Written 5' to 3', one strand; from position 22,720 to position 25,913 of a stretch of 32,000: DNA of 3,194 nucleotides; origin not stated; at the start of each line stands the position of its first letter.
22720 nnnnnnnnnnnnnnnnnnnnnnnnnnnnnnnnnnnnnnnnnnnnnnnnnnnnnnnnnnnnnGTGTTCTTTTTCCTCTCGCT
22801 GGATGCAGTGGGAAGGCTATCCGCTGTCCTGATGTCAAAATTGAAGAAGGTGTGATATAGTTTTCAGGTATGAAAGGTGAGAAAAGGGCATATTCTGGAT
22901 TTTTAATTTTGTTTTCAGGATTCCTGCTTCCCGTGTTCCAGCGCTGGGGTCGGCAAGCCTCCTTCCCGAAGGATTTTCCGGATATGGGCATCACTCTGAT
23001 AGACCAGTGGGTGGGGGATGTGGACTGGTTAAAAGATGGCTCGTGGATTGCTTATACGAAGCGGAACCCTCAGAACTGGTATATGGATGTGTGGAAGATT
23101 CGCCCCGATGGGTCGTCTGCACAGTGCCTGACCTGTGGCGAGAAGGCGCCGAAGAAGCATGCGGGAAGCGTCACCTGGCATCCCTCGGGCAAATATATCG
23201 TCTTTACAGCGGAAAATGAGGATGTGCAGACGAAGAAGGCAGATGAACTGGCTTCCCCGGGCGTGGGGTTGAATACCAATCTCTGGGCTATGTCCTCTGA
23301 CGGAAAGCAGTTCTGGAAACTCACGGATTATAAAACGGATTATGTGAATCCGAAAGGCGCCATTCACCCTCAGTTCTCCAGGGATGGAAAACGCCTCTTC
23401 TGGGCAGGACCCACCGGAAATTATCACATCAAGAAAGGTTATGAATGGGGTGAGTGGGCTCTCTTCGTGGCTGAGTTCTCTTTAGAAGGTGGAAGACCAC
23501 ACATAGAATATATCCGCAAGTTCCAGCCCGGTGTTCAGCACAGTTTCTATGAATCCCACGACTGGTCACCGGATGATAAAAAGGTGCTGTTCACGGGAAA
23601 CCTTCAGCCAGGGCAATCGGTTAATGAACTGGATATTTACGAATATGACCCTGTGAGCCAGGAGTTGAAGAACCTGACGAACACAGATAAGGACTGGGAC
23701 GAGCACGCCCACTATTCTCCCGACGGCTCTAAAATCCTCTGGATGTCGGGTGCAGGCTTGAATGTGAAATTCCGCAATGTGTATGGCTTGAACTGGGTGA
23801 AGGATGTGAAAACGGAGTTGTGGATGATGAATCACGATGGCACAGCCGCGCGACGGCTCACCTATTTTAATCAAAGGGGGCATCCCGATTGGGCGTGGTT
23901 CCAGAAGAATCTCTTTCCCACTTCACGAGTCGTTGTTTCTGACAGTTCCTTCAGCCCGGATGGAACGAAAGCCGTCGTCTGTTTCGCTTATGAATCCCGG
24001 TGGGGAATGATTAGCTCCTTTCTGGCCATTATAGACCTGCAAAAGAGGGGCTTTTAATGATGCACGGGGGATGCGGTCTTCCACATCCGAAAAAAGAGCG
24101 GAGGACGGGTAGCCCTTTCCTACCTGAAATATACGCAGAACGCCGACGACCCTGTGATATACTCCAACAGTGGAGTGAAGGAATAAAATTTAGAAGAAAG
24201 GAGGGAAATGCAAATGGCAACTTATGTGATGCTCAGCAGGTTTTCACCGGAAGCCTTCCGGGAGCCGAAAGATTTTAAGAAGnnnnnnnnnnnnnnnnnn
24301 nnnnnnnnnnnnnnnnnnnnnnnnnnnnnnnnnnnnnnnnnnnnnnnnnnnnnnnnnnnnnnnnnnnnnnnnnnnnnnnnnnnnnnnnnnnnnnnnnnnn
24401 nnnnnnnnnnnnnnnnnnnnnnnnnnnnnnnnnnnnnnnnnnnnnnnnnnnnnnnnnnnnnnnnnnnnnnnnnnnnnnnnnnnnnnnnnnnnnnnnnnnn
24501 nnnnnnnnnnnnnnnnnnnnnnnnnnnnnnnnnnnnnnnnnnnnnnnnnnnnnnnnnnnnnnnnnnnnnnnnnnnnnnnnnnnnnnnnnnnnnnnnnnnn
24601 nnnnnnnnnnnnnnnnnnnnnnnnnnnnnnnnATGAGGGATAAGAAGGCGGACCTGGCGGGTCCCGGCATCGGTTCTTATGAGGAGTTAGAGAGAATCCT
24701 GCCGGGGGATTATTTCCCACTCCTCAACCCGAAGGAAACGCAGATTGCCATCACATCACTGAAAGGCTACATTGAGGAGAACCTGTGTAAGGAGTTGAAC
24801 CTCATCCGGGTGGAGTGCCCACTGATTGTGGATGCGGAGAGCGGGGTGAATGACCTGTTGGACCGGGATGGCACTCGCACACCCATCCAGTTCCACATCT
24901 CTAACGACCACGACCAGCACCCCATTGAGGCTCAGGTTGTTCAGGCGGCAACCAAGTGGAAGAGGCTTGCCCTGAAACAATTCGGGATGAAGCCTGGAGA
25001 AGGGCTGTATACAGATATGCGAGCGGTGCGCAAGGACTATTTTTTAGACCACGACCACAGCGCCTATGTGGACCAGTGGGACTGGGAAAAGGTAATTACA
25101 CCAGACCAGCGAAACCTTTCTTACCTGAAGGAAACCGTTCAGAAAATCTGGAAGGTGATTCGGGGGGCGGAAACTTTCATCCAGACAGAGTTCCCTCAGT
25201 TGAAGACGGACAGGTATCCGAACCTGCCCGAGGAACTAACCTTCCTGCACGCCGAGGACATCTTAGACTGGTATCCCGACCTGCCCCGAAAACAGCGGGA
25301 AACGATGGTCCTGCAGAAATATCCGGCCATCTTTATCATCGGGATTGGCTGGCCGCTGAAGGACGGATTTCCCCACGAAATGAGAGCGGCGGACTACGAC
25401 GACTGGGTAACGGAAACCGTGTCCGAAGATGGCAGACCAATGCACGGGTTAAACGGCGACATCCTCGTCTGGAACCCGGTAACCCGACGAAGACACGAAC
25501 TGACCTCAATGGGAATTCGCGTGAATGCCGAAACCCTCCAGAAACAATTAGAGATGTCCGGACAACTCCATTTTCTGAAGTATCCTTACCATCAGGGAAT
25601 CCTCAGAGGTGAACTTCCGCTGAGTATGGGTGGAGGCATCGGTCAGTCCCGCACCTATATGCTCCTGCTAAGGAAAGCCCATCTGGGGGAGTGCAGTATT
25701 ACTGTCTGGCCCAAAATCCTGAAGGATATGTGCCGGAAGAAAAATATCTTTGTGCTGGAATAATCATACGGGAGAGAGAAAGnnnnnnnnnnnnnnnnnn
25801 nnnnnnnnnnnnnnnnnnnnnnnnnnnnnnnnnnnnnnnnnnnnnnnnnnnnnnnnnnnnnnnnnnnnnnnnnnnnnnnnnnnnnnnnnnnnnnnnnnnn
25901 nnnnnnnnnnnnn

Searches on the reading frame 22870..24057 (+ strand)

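Call 13: search_protein_families(library=pfam, proteins=[window:22870-24057:+], max_evalue=0.00001)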
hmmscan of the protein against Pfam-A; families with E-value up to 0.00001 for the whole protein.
window:22870-24057:+ (395 aa): 1 family
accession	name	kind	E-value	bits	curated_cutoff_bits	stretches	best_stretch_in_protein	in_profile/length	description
PF07676.18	PD40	-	1.6e-12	47.4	20.9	0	97-114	10-27/38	WD40-like Beta Propeller Repeat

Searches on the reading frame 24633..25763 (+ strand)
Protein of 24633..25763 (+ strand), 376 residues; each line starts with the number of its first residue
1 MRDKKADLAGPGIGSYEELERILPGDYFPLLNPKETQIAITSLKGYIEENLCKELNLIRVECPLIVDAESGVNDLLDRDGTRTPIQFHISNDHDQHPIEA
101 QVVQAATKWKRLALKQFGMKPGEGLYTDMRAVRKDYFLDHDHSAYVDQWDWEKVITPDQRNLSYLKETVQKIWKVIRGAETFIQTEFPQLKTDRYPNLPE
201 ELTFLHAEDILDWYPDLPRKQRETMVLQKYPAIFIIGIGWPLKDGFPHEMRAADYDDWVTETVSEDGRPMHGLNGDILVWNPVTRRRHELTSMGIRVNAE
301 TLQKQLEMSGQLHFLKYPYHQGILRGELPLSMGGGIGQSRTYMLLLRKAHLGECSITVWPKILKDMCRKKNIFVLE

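Call 13: search_protein_families(library=pfam, proteins=[window:24633-25763:+], max_evalue=0.00001)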
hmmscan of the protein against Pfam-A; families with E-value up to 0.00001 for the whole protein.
window:24633-25763:+ (376 aa): 1 family
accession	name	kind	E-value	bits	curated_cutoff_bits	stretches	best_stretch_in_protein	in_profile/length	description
PF03590.20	AsnA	-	3.1e-85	286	27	1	37-284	1-226/228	Aspartate-ammonia ligase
